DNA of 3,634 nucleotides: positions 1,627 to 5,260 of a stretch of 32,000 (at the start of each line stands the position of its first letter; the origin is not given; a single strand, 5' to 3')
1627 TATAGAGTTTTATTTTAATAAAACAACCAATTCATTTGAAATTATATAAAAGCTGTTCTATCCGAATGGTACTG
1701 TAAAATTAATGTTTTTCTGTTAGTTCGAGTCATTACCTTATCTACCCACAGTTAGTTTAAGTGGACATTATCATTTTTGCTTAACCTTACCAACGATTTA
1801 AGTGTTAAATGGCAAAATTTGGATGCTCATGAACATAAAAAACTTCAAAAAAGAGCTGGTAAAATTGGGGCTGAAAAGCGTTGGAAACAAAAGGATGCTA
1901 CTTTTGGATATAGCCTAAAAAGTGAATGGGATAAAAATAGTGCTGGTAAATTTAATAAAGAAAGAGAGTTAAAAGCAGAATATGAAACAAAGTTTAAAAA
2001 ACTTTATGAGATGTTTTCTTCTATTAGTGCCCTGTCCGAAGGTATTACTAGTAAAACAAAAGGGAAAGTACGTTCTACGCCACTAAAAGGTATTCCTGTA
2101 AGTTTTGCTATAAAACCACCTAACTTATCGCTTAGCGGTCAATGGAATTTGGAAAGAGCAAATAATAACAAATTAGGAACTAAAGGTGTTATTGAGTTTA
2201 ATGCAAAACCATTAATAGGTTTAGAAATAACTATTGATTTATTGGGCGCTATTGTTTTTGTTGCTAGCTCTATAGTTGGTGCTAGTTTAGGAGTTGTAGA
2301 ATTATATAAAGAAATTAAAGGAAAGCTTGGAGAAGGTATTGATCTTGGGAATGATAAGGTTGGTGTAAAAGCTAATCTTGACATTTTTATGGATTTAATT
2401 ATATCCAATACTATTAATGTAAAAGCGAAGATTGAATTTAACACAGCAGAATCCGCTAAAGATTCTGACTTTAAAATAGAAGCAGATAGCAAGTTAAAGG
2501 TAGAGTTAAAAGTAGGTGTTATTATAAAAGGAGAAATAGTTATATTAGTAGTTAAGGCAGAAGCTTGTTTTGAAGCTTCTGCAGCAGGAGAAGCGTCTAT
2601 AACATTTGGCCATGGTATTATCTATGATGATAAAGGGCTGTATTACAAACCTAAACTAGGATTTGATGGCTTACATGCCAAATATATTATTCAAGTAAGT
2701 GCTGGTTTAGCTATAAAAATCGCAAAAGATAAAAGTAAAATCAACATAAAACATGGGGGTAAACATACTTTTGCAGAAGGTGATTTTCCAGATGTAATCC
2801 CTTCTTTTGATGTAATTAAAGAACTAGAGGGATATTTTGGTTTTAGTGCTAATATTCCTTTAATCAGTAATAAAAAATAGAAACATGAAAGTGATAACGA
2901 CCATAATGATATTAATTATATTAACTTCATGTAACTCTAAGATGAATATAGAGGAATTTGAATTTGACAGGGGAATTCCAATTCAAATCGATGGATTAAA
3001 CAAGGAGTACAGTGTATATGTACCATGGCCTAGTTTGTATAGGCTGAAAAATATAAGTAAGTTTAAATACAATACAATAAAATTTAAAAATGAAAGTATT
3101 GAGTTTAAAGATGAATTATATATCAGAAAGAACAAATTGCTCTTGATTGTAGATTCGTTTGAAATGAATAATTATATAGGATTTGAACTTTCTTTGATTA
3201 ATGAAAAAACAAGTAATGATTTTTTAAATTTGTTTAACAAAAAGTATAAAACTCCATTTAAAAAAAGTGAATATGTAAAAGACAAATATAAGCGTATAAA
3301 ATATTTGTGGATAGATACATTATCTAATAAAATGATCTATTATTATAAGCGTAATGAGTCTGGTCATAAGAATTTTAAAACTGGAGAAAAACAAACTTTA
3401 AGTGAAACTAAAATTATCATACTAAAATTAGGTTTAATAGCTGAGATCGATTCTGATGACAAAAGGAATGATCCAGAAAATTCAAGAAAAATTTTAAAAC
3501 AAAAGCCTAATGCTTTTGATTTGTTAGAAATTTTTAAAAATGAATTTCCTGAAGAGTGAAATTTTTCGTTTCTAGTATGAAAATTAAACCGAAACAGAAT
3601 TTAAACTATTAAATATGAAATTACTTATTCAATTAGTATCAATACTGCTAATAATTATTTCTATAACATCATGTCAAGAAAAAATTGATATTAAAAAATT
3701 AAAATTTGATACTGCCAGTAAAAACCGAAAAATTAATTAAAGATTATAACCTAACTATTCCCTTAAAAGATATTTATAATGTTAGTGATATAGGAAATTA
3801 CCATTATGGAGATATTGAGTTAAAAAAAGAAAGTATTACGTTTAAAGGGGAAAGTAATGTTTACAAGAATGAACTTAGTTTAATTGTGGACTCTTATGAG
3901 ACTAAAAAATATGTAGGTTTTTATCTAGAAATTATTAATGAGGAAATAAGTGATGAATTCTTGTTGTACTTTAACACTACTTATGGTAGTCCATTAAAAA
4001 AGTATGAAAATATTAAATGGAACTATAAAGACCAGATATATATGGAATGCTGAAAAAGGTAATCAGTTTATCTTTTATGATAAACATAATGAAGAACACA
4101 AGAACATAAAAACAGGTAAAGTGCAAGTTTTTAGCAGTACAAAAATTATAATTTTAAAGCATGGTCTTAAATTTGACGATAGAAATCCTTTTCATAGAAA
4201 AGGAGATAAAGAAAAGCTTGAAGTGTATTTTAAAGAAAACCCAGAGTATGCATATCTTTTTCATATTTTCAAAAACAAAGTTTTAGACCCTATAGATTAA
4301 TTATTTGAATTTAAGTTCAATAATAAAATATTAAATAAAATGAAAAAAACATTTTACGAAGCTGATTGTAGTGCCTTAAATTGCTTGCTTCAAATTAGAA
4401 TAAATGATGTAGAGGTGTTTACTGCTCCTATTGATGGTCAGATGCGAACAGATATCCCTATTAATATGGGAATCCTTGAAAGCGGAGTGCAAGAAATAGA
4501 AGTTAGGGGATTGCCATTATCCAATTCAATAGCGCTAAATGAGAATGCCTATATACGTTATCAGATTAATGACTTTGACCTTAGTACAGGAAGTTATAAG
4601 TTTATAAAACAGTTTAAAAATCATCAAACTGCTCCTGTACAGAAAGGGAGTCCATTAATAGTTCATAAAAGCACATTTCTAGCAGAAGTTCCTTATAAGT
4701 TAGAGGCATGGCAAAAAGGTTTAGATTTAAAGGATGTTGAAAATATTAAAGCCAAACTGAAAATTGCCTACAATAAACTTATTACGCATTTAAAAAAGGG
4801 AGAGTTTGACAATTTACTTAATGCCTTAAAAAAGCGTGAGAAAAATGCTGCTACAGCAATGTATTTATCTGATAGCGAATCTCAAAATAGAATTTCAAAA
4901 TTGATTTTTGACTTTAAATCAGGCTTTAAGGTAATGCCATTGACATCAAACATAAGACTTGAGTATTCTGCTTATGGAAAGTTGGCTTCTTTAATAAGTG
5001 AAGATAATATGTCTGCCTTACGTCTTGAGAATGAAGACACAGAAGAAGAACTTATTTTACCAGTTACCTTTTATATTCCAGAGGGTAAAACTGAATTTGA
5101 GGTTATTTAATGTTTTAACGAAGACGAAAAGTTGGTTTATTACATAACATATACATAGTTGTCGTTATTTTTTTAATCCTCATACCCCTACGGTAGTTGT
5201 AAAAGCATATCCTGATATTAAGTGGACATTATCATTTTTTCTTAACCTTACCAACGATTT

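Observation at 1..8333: Tandem array of three B-L-A modules built from three unrecognised paralogous families: candidate polymorphic toxin / immunity cassette array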

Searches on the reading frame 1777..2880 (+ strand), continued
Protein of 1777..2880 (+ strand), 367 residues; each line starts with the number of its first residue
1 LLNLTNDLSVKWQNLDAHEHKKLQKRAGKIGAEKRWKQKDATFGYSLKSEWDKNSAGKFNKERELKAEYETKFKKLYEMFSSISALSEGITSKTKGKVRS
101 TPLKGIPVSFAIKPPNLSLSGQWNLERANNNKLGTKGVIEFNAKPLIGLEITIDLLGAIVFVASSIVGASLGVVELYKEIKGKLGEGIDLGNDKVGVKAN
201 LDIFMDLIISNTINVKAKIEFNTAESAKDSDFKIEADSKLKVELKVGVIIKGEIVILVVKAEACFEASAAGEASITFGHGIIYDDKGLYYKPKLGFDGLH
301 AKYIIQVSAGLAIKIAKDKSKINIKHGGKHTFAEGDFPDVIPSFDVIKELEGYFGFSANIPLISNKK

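Call 73: search_protein_representatives(alignment_id=A2)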
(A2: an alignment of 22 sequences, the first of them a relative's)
Query: 22 sequences, 424 profile positions. Proteins with E-value up to 0.001 (for the whole library): 334; up to 1e-10: 162; up to 1e-30: 61. The best 150 are listed.
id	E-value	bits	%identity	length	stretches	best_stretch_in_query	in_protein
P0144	1.0e-214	729.6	-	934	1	2-424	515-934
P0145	5.7e-197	671.2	-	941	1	2-424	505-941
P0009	8.0e-192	654.2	-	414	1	6-424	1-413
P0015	9.4e-190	647.4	-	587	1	3-424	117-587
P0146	8.9e-177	604.6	-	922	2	5-423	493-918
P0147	2.5e-171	586.7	-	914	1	2-423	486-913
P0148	8.3e-171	584.9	-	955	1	14-424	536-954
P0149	1.7e-161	554.3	-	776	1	11-423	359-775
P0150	9.6e-161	551.8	-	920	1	2-424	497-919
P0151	7.7e-160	548.8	-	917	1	13-424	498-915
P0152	1.2e-150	518.5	-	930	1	10-424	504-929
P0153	5.2e-141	486.8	-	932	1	2-423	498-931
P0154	3.3e-130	451.2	-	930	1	2-423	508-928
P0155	5.5e-128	443.9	-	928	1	2-423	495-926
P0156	7.4e-119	413.8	-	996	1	8-423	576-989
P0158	2.5e-111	389.0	-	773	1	3-422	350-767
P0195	4.5e-35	137.8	-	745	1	2-374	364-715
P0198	1.8e-32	129.2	-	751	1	4-376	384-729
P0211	6.7e-24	101.0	-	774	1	2-375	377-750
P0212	1.0e-23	100.3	-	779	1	10-375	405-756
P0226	5.9e-19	84.7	-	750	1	10-381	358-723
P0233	2.2e-18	82.8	-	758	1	11-360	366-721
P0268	1.7e-13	66.7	-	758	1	16-394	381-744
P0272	8.8e-13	64.3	-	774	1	31-362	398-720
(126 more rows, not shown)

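Call 74: list_cluster_members(proteins=[P0149, P0158, P0195, P0198, P0211, P0212, P0226, P0233, P0268, P0272])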
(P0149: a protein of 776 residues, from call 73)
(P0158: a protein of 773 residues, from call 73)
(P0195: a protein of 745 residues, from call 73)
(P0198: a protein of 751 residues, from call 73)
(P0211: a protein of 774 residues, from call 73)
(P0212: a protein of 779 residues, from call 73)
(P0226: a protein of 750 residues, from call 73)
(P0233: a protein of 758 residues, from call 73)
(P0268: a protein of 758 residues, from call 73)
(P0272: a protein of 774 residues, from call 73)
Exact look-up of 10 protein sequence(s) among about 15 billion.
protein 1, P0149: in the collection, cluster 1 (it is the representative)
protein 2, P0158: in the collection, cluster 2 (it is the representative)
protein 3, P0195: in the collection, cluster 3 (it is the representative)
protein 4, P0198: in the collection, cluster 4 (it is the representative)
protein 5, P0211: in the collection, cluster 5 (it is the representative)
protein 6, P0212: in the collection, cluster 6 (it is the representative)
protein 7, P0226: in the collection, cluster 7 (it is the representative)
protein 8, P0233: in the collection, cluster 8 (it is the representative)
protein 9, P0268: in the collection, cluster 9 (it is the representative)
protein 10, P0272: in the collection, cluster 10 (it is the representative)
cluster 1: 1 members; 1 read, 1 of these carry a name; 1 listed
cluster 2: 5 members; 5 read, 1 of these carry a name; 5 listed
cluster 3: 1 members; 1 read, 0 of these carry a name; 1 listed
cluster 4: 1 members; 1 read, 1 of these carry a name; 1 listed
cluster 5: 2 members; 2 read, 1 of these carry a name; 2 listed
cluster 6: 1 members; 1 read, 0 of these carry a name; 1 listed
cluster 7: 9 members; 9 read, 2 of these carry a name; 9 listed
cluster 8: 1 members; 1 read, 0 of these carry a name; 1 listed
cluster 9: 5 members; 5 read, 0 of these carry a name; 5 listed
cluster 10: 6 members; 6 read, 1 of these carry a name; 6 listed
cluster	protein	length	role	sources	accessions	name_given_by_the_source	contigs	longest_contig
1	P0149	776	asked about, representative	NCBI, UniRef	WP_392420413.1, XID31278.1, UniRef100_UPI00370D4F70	hypothetical protein ACF3OE_03665 [Capnocytophaga canis] | hypothetical protein n=1 Tax=Capnocytophaga canis TaxID=1848903 RepID=UPI00370D4F70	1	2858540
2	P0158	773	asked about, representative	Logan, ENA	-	-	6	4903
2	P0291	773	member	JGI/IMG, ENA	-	ompA family protein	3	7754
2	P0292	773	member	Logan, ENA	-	-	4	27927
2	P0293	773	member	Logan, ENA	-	-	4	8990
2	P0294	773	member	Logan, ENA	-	-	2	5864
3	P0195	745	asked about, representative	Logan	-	-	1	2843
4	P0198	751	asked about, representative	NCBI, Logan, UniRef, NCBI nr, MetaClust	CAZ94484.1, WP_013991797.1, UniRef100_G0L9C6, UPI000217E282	hypothetical protein [Zobellia galactanivorans] | Uncharacterized protein n=1 Tax=Zobellia galactanivorans (strain DSM 12802 / CCUG 47099 / ... | status=active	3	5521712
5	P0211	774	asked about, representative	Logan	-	-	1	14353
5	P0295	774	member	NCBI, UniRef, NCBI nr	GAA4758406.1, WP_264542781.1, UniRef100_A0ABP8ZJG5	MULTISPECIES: hypothetical protein [Flavobacterium] | Uncharacterized protein n=1 Tax=Flavobacterium hankyongi TaxID=1176532 ... | hypothetical protein [Flavobacterium sp. N1846]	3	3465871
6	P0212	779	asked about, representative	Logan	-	-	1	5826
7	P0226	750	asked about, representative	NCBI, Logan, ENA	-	-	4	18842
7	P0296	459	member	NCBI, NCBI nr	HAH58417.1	MAG TPA: hypothetical protein DCL86_09735, partial [Bacteroidales bacterium] | hypothetical protein [Bacteroidales bacterium]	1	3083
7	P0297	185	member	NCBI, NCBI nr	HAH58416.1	MAG TPA: hypothetical protein DCL86_09730 [Bacteroidales bacterium] | hypothetical protein [Bacteroidales bacterium]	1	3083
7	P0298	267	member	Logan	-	-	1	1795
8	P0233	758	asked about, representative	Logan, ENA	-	-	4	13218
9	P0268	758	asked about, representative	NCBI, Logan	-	-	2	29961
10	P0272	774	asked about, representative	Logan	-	-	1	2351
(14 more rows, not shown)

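Call 79: find_homologous_proteins(query=A5, max_evalue=0.00001)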
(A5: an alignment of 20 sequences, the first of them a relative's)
Query A5 (20 sequences) (758 aa, profile of the alignment): 1 proteins with E <= 0.00001 among 5724 candidates.
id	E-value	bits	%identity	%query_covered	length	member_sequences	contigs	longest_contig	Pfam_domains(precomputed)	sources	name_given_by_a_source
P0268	7.3e-168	578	100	100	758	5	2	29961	-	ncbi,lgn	-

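Call 80: find_encoding_contigs(protein=P0268, flank=8000, max_places=3)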
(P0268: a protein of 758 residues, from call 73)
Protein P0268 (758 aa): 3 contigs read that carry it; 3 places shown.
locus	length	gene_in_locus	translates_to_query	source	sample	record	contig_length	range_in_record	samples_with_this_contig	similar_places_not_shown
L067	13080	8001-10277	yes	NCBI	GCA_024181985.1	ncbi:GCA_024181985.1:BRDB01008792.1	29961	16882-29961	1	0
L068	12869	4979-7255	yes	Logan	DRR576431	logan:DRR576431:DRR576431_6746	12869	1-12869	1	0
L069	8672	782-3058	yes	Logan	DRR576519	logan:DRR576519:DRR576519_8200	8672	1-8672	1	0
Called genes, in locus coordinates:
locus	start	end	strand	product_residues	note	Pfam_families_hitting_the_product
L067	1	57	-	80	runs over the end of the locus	-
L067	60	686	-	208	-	-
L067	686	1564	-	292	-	PF13401:AAA_22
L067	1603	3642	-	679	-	-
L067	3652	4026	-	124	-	-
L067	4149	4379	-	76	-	-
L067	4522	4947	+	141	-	-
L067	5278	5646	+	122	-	-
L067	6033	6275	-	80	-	-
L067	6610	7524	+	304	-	-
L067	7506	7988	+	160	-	PF14107:DUF4280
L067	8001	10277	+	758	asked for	-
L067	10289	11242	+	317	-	-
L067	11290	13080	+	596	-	?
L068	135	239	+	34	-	-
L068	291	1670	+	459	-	PF17541:TssC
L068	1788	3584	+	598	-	PF05954:Phage_GPD, PF04717:Phage_base_V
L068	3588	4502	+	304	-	-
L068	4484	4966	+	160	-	PF14107:DUF4280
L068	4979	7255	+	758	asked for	-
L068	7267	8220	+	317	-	-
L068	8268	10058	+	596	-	-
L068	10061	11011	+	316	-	PF06996:T6SS_TssG (weak)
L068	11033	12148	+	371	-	PF02463:SMC_N (faint), PF13175:AAA_15, PF13476:AAA_23, PF13304:AAA_21, PF13175:AAA_15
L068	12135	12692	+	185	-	PF20366:DUF6661 (faint)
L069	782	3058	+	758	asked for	-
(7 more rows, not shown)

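Call 93: search_solved_structures(query=A2, max_evalue=1)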
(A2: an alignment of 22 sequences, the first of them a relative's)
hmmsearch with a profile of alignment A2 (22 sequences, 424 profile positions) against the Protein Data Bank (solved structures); distinct sequences matched with E-value up to 1: 3.
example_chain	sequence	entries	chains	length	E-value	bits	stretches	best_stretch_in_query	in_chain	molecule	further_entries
3q1y_A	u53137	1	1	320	0.21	13.6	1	217-303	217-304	Lin2199 protein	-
3hic_A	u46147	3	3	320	0.36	12.8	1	217-303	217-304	Lin2199 protein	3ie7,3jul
7pzy_s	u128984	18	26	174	0.49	12.4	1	317-386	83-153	Ribosomal 60S subunit protein L11B | 60S ribosomal protein L11-B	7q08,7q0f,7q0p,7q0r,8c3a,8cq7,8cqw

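Call 104: search_protein_families(library=pfam, proteins=[L001:7449-8612:+, L001:9135-9845:+, L068:4979-7252:+, L068:7267-8217:+, L068:8268-10055:+, L010:16745-17737:+, L015:13328-14107:+], max_evalue=0.01)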
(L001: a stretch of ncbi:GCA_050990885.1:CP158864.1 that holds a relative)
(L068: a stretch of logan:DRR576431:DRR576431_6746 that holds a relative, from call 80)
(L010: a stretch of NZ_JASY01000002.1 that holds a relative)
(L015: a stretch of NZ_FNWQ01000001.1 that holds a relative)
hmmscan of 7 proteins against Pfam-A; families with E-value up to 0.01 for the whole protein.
L001:7449-8612:+ (388 aa): 1 family
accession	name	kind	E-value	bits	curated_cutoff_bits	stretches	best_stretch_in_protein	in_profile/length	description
PF23577.1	LysM_RLK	-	0.0002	21.8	27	1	13-41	1-29/44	LysM domain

L001:9135-9845:+ (237 aa): 0 families

L068:4979-7252:+ (758 aa): 0 families

L068:7267-8217:+ (317 aa): 0 families

L068:8268-10055:+ (596 aa): 1 family
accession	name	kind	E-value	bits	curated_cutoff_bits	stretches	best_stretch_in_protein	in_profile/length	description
PF05947.17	T6SS_TssF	-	5.8e-05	22.3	25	1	10-91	35-120/608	Type VI secretion system, TssF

L010:16745-17737:+ (331 aa): 0 families

L015:13328-14107:+ (260 aa): 1 family
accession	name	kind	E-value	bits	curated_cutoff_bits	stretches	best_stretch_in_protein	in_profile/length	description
PF12483.13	GIDE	-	9.4e-05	22.4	23.6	0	183-228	83-130/160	E3 Ubiquitin ligase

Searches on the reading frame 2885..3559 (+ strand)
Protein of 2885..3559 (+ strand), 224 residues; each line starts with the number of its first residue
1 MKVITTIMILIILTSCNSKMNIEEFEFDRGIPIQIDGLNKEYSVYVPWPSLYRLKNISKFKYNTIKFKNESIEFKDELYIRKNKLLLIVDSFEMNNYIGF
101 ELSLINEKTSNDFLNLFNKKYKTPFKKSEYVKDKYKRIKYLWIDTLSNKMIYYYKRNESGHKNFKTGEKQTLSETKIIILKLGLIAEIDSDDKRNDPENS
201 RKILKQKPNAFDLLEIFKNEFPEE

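Call 3: search_protein_families(library=pfam, proteins=[window:2885-3559:+], max_evalue=1)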
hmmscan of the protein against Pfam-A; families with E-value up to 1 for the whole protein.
window:2885-3559:+ (224 aa): 1 family
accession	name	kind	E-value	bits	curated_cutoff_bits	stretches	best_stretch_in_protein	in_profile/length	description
PF08139.17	LPAM_1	-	0.28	12.1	20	1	2-17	3-18/18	Prokaryotic membrane lipoprotein lipid attachment site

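Call 7: search_protein_families(library=ncbifam, proteins=[window:2885-3559:+], max_evalue=1)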
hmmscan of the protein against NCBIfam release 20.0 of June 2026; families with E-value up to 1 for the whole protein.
window:2885-3559:+ (224 aa): 0 families

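Call 11: search_protein_families(library=padloc, proteins=[window:2885-3559:+], max_evalue=1)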
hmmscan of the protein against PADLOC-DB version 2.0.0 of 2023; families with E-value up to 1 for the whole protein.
window:2885-3559:+ (224 aa): 0 families

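Call 94: search_solved_structures(query=window:2885-3559:+, max_evalue=1)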
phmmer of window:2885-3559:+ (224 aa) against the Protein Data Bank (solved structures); distinct sequences matched with E-value up to 1: 1.
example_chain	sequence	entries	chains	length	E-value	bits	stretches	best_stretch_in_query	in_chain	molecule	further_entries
2w91_A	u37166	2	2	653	0.96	12.3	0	93-155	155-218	ENDO-BETA-N-ACETYLGLUCOSAMINIDASE D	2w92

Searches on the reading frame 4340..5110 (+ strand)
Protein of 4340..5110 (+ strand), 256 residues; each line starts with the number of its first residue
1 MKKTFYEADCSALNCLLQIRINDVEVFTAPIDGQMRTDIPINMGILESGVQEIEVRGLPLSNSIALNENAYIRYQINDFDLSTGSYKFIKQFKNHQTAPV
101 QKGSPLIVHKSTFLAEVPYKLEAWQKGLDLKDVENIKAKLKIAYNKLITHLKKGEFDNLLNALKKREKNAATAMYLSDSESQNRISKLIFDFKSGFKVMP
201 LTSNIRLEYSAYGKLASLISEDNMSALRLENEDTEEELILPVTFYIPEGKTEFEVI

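Call 3: search_protein_families(library=pfam, proteins=[window:4340-5110:+], max_evalue=1)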
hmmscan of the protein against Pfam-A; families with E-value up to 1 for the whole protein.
window:4340-5110:+ (256 aa): 2 families
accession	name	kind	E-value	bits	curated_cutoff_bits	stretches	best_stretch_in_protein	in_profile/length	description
PF10506.14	USHBP1_PDZ-bd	-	0.14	12.8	24.5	0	151-171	22-42/65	Harmonin-binding protein USHBP1, PDZ-binding domain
PF07395.17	Mig-14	-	0.14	12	22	0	105-157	2-55/264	Mig-14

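Call 7: search_protein_families(library=ncbifam, proteins=[window:4340-5110:+], max_evalue=1)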
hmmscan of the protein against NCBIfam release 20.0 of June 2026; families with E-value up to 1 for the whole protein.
window:4340-5110:+ (256 aa): 0 families

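Call 11: search_protein_families(library=padloc, proteins=[window:4340-5110:+], max_evalue=1)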
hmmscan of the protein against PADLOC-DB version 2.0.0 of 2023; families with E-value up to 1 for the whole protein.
window:4340-5110:+ (256 aa): 0 families
